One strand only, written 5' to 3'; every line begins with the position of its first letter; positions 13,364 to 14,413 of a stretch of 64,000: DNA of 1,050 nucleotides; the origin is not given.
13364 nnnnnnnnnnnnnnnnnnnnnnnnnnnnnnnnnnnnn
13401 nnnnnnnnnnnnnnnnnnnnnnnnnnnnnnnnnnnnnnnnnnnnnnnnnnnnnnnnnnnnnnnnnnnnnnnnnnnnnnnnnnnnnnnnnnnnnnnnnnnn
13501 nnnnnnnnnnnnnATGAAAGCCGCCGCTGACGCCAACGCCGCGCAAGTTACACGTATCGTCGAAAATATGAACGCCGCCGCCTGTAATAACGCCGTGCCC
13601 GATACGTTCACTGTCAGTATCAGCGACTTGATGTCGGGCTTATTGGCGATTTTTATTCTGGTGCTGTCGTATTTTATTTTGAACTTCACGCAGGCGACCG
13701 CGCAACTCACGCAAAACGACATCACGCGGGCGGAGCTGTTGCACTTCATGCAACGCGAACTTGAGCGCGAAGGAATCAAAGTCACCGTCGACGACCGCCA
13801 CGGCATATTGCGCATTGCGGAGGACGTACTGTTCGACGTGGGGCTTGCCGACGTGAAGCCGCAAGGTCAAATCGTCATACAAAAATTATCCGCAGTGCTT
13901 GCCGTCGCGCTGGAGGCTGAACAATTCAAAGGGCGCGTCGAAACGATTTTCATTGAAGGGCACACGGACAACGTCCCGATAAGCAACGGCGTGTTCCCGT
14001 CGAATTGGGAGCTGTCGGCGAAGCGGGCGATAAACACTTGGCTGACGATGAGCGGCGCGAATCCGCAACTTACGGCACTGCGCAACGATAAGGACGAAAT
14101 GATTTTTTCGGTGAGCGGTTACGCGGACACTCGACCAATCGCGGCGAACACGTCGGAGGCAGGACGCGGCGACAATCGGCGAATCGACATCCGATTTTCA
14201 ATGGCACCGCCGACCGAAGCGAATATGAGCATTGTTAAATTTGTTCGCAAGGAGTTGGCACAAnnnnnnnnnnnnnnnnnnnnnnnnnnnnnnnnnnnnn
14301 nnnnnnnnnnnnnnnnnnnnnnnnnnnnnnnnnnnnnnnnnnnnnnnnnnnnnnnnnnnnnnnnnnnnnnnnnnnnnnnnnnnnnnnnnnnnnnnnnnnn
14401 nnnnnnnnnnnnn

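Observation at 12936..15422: Decayed or minimal Zorya-like locus (zorA stub, zorB, frameshifted EH-signature zorC, no zorD) coupled to an orphan histidine kinase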

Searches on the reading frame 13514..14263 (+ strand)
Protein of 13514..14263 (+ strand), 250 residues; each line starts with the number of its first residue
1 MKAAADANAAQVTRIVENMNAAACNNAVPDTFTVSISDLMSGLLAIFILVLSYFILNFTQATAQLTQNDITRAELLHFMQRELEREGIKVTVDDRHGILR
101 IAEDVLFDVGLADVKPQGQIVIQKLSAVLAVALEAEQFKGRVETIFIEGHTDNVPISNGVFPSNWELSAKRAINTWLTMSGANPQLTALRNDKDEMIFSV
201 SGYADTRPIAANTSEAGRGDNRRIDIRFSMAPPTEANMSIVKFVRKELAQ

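Call 9: find_homologous_proteins(query=window:13514-14263:+)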
Query seq(250 aa) (250 aa): 2549 proteins with E <= 0.001 among 3841 candidates; the best 120 are listed.
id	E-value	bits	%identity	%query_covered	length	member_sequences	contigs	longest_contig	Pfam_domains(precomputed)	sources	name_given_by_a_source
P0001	2.0e-156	536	100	100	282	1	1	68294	PF00691.26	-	-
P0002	1.2e-134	465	96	90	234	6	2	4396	PF00691.26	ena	-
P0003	3.9e-133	460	94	90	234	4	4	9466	PF00691.26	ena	-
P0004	1.8e-132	458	93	91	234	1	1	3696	PF00691.26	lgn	-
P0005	7.4e-121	420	86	88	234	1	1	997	PF00691.26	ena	-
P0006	3.7e-120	417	86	89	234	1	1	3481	PF00691.26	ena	-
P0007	8.7e-120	416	86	88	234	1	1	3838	PF00691.26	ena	-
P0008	2.6e-119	415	85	89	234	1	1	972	PF00691.26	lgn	-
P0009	2.7e-119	415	86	89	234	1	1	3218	PF00691.26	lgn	-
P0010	2.7e-119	415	85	89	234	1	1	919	PF00691.26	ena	-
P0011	3.2e-119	414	86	88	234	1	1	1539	PF00691.26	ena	-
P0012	4.3e-119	414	86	88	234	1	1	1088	PF00691.26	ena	-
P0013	2.6e-118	411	81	95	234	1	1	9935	PF00691.26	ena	-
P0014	9.9e-118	409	86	88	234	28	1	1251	PF00691.26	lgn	-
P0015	2.2e-117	408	83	88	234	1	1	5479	PF00691.26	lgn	-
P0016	3.5e-117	408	85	88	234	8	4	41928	PF00691.26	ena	-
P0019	8.2e-117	406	84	88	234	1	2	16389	PF00691.26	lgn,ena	-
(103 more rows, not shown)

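Call 11: find_encoding_contigs(protein=P0003, flank=10000, max_places=4)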
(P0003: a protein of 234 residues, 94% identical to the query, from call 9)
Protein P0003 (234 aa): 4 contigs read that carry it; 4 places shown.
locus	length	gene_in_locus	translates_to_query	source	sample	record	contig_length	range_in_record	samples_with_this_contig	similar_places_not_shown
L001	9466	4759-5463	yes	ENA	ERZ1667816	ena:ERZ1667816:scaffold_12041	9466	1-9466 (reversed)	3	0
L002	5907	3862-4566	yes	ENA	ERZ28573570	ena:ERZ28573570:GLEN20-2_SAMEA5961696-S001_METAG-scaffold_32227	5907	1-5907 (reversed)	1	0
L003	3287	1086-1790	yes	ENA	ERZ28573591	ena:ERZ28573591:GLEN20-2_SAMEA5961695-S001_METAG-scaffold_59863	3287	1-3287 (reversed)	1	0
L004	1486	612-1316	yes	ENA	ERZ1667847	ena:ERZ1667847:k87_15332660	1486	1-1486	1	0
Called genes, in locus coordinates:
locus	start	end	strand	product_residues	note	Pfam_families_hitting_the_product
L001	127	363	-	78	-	PF00550:PP-binding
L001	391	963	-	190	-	PF00106:adh_short, PF08659:KR, PF13561:adh_short_C2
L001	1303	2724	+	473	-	PF00672:HAMP, PF00512:HisKA, PF02518:HATPase_c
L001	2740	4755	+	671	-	PF28082:ZorA-like_t1, PF01442:Apolipoprotein (faint)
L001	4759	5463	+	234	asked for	PF00691:OmpA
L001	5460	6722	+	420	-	PF15611:EH_Signature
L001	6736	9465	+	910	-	?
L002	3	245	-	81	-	?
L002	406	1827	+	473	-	PF00672:HAMP, PF00512:HisKA, PF02518:HATPase_c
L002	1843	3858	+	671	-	PF28082:ZorA-like_t1, PF04513:Baculo_PEP_C (faint), PF01442:Apolipoprotein (faint)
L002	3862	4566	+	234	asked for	PF00691:OmpA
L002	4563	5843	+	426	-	PF15611:EH_Signature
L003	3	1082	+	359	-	?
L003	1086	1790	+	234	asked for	PF00691:OmpA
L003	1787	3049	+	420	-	PF15611:EH_Signature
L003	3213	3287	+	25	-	?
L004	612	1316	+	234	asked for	PF00691:OmpA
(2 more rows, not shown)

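Call 12: find_encoding_contigs(protein=P0016, flank=10000, max_places=3)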
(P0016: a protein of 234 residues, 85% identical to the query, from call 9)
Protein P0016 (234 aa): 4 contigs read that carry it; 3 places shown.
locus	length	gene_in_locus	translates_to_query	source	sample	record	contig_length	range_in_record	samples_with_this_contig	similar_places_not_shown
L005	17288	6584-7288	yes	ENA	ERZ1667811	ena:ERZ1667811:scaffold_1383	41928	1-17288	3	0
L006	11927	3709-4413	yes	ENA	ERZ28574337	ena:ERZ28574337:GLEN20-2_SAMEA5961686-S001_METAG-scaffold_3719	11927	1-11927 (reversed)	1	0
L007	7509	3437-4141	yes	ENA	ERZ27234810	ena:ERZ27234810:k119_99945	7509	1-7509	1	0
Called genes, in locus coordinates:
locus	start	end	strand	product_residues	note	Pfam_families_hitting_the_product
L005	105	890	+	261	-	PF03705:CheR_N, PF01739:CheR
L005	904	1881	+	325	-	-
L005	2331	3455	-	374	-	PF00248:Aldo_ket_red, PF13746:Fer4_18 (faint), PF13237:Fer4_10 (faint), PF00037:Fer4 (faint), PF13183:Fer4_8 (weak), PF13187:Fer4_9, PF13484:Fer4_16 (weak), PF13534:Fer4_17 (weak), +1 more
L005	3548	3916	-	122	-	PF07736:CM_1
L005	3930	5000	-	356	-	PF13555:AAA_29 (faint), PF00005:ABC_tran, PF00006:ATP-synt_ab (faint), PF00005:ABC_tran (weak)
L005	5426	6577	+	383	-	PF28082:ZorA-like_t1, PF01442:Apolipoprotein (faint)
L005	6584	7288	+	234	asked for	PF00691:OmpA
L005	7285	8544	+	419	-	PF15611:EH_Signature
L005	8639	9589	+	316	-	PF02588:YitT_membrane, PF10035:DUF2179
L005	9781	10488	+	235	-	PF13483:Lactamase_B_3 (weak), PF12706:Lactamase_B_2 (faint)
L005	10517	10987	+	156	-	PF03449:GreA_GreB_N, PF01272:GreA_GreB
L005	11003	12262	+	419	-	PF02844:GARS_N, PF01071:GARS_A, PF02655:ATP-grasp_3 (weak), PF02786:CPSase_L_D2 (weak), PF02222:ATP-grasp (weak), PF02843:GARS_C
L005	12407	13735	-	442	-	PF01979:Amidohydro_1, PF12890:DHOase, PF07969:Amidohydro_3 (weak)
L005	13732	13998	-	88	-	-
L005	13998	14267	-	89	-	-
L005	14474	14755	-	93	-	-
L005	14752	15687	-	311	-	PF02729:OTCace_N, PF00185:OTCace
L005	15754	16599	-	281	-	PF00892:EamA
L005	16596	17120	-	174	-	PF10502:Peptidase_S26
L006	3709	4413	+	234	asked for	PF00691:OmpA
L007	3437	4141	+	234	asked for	PF00691:OmpA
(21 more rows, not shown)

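Call 13: find_encoding_contigs(protein=P0002, flank=10000, max_places=3)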
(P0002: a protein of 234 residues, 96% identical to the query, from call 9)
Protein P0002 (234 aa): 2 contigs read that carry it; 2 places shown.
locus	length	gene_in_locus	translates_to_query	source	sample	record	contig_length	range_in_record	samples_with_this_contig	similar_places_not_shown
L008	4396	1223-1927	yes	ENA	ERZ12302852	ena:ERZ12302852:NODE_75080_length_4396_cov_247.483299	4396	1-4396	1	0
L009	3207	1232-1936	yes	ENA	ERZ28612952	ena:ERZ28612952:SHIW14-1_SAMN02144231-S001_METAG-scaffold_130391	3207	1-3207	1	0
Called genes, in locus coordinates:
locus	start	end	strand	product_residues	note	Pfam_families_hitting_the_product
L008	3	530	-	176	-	?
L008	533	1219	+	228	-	-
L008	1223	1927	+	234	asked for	PF00691:OmpA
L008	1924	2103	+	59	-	-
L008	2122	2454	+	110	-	-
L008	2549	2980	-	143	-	-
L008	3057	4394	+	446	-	?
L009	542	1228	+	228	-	-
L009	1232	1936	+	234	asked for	PF00691:OmpA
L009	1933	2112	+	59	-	-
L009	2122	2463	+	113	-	-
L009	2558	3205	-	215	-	?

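Call 19: search_protein_families(library=padloc, max_evalue=0.001, proteins=[L001:2740-4755:+, L001:5460-6722:+, L001:6736-9465:+, L005:5426-6577:+, L005:7285-8544:+, L008:533-1219:+, L005:8639-9589:+])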
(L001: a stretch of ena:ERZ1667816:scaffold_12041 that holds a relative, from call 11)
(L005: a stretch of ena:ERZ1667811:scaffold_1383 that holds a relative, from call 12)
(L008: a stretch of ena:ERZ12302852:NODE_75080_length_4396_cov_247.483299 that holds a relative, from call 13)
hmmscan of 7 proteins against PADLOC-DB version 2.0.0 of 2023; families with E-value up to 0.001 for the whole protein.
L001:2740-4755:+ (671 aa): 20 families
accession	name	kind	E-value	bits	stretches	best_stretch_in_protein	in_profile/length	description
PDLC00601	ZorA1|ZorA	-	5.5e-45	152.2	1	54-658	86-687/699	MotA/ExbB/TolQ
PDLC00598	ZorA1|ZorA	-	3e-35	119.7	1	36-668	55-662/663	MotA/ExbB/TolQ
PDLC00599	ZorA1|ZorA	-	8e-35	118.6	3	37-453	54-454/631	MotA/ExbB/TolQ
PDLC00603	ZorA1|ZorA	-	5.7e-22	76.1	1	52-666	72-719/727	MotA/ExbB/TolQ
PDLC00605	ZorA1|ZorA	-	2.7e-20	70.3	1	40-670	102-695/700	MotA/ExbB/TolQ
PDLC00600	ZorA1|ZorA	-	5.5e-20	69.5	1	55-665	93-660/677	MotA/ExbB/TolQ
PDLC00604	ZorA1|ZorA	-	5.8e-20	69.3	1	54-665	97-630/639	MotA/ExbB/TolQ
PDLC00640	ZorA2|ZorA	-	5.8e-17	59.6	1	73-173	18-113/590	MotA/ExbB/TolQ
PDLC00648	ZorA3|ZorA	-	2.8e-16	57.4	1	110-625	115-645/692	MotA/ExbB/TolQ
PDLC00597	ZorA1|ZorA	-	3.8e-16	57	1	90-514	98-455/683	MotA/ExbB/TolQ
PDLC00596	ZorA1|ZorA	-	5.3e-16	56.5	1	53-186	109-241/583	MotA/ExbB/TolQ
PDLC00602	ZorA1|ZorA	-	1.9e-15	54.7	2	103-353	131-373/648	MotA/ExbB/TolQ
PDLC00635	ZorA2|ZorA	-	2.2e-14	51.4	1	98-464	44-346/505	MotA/ExbB/TolQ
PDLC00637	ZorA2|ZorA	-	5.3e-14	49.8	2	101-170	42-106/420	MotA/ExbB/TolQ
PDLC00607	ZorA1|ZorA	-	4.5e-11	40.6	1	118-254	2-140/551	MotA/ExbB/TolQ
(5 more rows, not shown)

L001:5460-6722:+ (420 aa): 11 families
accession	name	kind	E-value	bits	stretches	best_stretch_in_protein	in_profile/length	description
PDLC00622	ZorC1|ZorC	-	9.1e-40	134.9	1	29-419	29-454/462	EH signature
PDLC00621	ZorC1|ZorC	-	3.7e-32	110.1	1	1-419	2-457/467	EH signature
PDLC00619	ZorC1|ZorC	-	1.4e-20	71.5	1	245-414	262-435/437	EH signature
PDLC00620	ZorC1|ZorC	-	2.5e-18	64.4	1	153-374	120-361/432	EH signature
PDLC00626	ZorC1|ZorC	-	7.7e-17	59.6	1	215-375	231-392/458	EH signature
PDLC00616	ZorC1|ZorC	-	7.7e-14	49.3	1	256-414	298-464/575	EH signature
PDLC00617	ZorC1|ZorC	-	2.1e-09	35.1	1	97-377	105-397/483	EH signature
PDLC00624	ZorC1|ZorC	-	6.5e-08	29.9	1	258-378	295-415/560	EH signature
PDLC00613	ZorC1|ZorC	-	4.9e-07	26.9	1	246-330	279-356/570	EH signature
PDLC00625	ZorC1|ZorC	-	1.1e-06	25.6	1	250-379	286-419/551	EH signature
PDLC00614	ZorC1|ZorC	-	5.9e-06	23.3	1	217-369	253-399/465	EH signature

L001:6736-9465:+ (910 aa): 39 families (the best 25 are shown)
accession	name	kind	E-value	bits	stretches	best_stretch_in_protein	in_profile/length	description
PDLC00631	ZorD1|ZorD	-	2e-266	884.7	2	306-908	389-996/1071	"SWI2/SNF2 helicase, Mrr-like nuclease"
PDLC00629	ZorD1|ZorD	-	6.5e-187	621.5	2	305-837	433-970/1012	"SWI2/SNF2 helicase, Mrr-like nuclease"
PDLC00634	ZorD1|ZorD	-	1.6e-184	613.7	2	303-838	440-985/1208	"SWI2/SNF2 helicase, Mrr-like nuclease"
PDLC00633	ZorD1|ZorD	-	1.5e-155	517.6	2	301-829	378-892/908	"SWI2/SNF2 helicase, Mrr-like nuclease"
PDLC00632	ZorD1|ZorD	-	4.2e-149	496.5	2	308-830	542-1088/1101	"SWI2/SNF2 helicase, Mrr-like nuclease"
PDLC00627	ZorD1|ZorD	-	4.3e-133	443.4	3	465-831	605-998/1006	"SWI2/SNF2 helicase, Mrr-like nuclease"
PDLC00628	ZorD1|ZorD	-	9.3e-121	402.4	2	314-908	472-1075/1171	"SWI2/SNF2 helicase, Mrr-like nuclease"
PDLC02854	DpdE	-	9.1e-86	286.6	1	311-836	531-1077/1083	DpdE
PDLC00630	ZorD1|ZorD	-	1.8e-83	279.4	2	465-894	266-718/817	"SWI2/SNF2 helicase, Mrr-like nuclease"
PDLC02842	DpdE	-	5.5e-65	217.7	1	354-794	702-1128/1176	DpdE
PDLC02850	DpdE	-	1.3e-49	167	1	352-826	803-1246/1282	DpdE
PDLC02849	DpdE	-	2e-48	163.2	1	338-830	383-840/857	DpdE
PDLC02845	DpdE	-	3.8e-46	155.5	1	346-838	833-1290/1293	DpdE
PDLC02851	DpdE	-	5.1e-46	155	1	353-796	597-1014/1055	DpdE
PDLC02848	DpdE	-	1.1e-30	104.3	1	352-690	355-671/856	DpdE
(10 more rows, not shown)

L005:5426-6577:+ (383 aa): 23 families
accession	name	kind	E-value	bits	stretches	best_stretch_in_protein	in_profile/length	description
PDLC00601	ZorA1|ZorA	-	4.3e-29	99.7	2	1-110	145-255/699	MotA/ExbB/TolQ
PDLC00599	ZorA1|ZorA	-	6.3e-27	92.5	2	1-91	136-226/631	MotA/ExbB/TolQ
PDLC00598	ZorA1|ZorA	-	3.2e-26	89.9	2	1-110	138-246/663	MotA/ExbB/TolQ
PDLC00602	ZorA1|ZorA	-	1.2e-19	68.6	2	1-252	138-372/648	MotA/ExbB/TolQ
PDLC00597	ZorA1|ZorA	-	1.1e-18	65.4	1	1-191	118-300/683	MotA/ExbB/TolQ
PDLC00606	ZorA1|ZorA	-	2.7e-16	57.2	1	2-375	144-518/636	MotA/ExbB/TolQ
PDLC00637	ZorA2|ZorA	-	8e-15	52.6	1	1-379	51-389/420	MotA/ExbB/TolQ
PDLC00640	ZorA2|ZorA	-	1.3e-14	51.9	1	1-80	55-130/590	MotA/ExbB/TolQ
PDLC00607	ZorA1|ZorA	-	1.7e-14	51.9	1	8-158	1-145/551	MotA/ExbB/TolQ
PDLC00603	ZorA1|ZorA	-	3.1e-14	50.5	1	1-104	140-244/727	MotA/ExbB/TolQ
PDLC00638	ZorA2|ZorA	-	1.7e-13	48.2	1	1-73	56-123/545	MotA/ExbB/TolQ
PDLC00635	ZorA2|ZorA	-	1.2e-12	45.7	1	1-356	56-402/505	MotA/ExbB/TolQ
PDLC00604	ZorA1|ZorA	-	2.7e-11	40.6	2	1-85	150-237/639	MotA/ExbB/TolQ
PDLC00639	ZorA2|ZorA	-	5.1e-10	36.8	1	1-75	68-137/494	MotA/ExbB/TolQ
PDLC00647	ZorA3|ZorA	-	1.2e-09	35.3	1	1-370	121-483/780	MotA/ExbB/TolQ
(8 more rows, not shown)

L005:7285-8544:+ (419 aa): 10 families
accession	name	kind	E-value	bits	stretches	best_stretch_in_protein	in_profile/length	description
PDLC00622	ZorC1|ZorC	-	2.1e-43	146.9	1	48-418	52-454/462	EH signature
PDLC00626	ZorC1|ZorC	-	4.4e-28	96.7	1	2-415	4-443/458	EH signature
PDLC00621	ZorC1|ZorC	-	4.5e-27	93.4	1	203-418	225-457/467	EH signature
PDLC00620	ZorC1|ZorC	-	4.8e-22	76.6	1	173-382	140-372/432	EH signature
PDLC00619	ZorC1|ZorC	-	2.6e-20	70.6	1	222-413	234-435/437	EH signature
PDLC00616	ZorC1|ZorC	-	6.9e-12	42.8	1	183-372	220-417/575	EH signature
PDLC00625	ZorC1|ZorC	-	5.9e-10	36.4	1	265-367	302-409/551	EH signature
PDLC00613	ZorC1|ZorC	-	2.4e-09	34.5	1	246-329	275-356/570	EH signature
PDLC00614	ZorC1|ZorC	-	4.5e-09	33.6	1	263-378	293-411/465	EH signature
PDLC00624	ZorC1|ZorC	-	6.3e-06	23.3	1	195-368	230-407/560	EH signature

L008:533-1219:+ (228 aa): 22 families
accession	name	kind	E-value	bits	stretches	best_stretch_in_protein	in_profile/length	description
PDLC00599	ZorA1|ZorA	-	8.1e-10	36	1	5-226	420-629/631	MotA/ExbB/TolQ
PDLC00601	ZorA1|ZorA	-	3.3e-08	30.6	1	4-211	447-650/699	MotA/ExbB/TolQ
PDLC00598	ZorA1|ZorA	-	4.4e-08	30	1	16-225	461-662/663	MotA/ExbB/TolQ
PDLC00602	ZorA1|ZorA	-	4.9e-08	30.2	1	120-221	525-627/648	MotA/ExbB/TolQ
PDLC00605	ZorA1|ZorA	-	7e-07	25.9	1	4-222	461-683/700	MotA/ExbB/TolQ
PDLC00580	JetC3|JetC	-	8.9e-07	25.5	1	6-177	224-386/1068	DUF3584 domain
PDLC03865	LmuB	-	9.7e-06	22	1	15-221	606-798/1007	-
PDLC00637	ZorA2|ZorA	-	1.8e-05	21.7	1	46-220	224-385/420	MotA/ExbB/TolQ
PDLC00582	JetC3|JetC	-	2.8e-05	20.1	1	17-205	856-1042/1472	DUF3584 domain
PDLC00647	ZorA3|ZorA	-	3.2e-05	20.6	1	6-202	361-541/780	MotA/ExbB/TolQ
PDLC00650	ZorA3|ZorA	-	3.3e-05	20.6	1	6-224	484-681/1063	MotA/ExbB/TolQ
PDLC00512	JetC1|JetC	-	4.8e-05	19.6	1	26-217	632-825/1123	DUF3584 domain; MukB-like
PDLC00648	ZorA3|ZorA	-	6e-05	20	1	12-189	310-652/692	MotA/ExbB/TolQ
PDLC00581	JetC3|JetC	-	6.2e-05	19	1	20-219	430-959/1473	DUF3584 domain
PDLC03859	LmuB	-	7e-05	20.2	1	39-226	295-465/611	-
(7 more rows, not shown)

L005:8639-9589:+ (316 aa): 0 families

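Call 32: find_encoding_contigs(protein=P0004, flank=10000, max_places=3)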
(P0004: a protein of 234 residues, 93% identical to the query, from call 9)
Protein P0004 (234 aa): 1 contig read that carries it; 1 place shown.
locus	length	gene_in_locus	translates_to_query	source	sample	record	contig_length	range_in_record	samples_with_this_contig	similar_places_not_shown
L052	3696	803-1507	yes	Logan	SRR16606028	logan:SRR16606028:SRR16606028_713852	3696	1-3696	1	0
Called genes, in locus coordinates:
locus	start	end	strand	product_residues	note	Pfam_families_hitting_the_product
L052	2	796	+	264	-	?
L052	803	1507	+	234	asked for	PF00691:OmpA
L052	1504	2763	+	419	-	PF15611:EH_Signature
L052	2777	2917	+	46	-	-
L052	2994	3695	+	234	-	?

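Call 33: find_encoding_contigs(protein=P0013, flank=10000, max_places=3)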
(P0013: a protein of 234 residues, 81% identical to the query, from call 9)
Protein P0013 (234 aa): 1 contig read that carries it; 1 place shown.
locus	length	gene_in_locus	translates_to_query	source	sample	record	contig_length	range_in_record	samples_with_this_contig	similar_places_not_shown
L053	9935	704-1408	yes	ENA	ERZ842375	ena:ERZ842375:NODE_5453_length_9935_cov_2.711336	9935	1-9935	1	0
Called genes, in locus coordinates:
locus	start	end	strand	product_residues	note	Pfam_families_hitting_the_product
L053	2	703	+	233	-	?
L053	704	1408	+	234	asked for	PF00691:OmpA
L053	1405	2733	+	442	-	PF15611:EH_Signature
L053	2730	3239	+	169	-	-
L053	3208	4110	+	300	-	PF00176:SNF2-rel_dom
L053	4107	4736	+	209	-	PF00176:SNF2-rel_dom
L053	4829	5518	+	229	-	PF04471:Mrr_cat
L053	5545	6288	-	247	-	PF08478:POTRA_1, PF03799:FtsQ_DivIB_C (weak)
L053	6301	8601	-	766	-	PF01225:Mur_ligase, PF08245:Mur_ligase_M, PF02875:Mur_ligase_C, PF01820:Dala_Dala_lig_N, PF01071:GARS_A, PF02222:ATP-grasp, PF02655:ATP-grasp_3, PF02786:CPSase_L_D2, +3 more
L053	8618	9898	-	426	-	PF00155:Aminotran_1_2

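Call 34: find_encoding_contigs(protein=P0019, flank=10000, max_places=3)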
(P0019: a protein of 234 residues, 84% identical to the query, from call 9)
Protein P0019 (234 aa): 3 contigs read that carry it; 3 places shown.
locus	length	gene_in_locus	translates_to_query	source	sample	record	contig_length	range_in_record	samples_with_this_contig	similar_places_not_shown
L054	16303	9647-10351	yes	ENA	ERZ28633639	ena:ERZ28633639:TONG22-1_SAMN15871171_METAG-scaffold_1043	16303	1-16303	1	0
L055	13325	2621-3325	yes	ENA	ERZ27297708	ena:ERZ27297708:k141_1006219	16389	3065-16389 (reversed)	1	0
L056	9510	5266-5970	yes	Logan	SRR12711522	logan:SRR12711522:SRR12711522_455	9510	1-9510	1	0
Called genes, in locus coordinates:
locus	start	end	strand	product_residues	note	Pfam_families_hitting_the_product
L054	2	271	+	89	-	?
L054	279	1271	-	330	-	-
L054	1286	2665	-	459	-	PF00772:DnaB, PF03796:DnaB_C, PF06745:ATPase (weak)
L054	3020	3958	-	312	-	PF12784:PDDEXK_2 (weak)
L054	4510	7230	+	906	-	PF18821:LPD7, PF03389:MobA_MobL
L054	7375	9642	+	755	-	-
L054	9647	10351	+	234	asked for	PF00691:OmpA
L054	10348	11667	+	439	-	PF15611:EH_Signature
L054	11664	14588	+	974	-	PF00176:SNF2-rel_dom, PF04851:ResIII, PF00271:Helicase_C, PF04471:Mrr_cat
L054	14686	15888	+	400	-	PF02661:Fic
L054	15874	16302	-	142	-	?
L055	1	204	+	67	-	?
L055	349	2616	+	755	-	-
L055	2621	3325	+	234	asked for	PF00691:OmpA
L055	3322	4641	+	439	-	PF15611:EH_Signature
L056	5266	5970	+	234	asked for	PF00691:OmpA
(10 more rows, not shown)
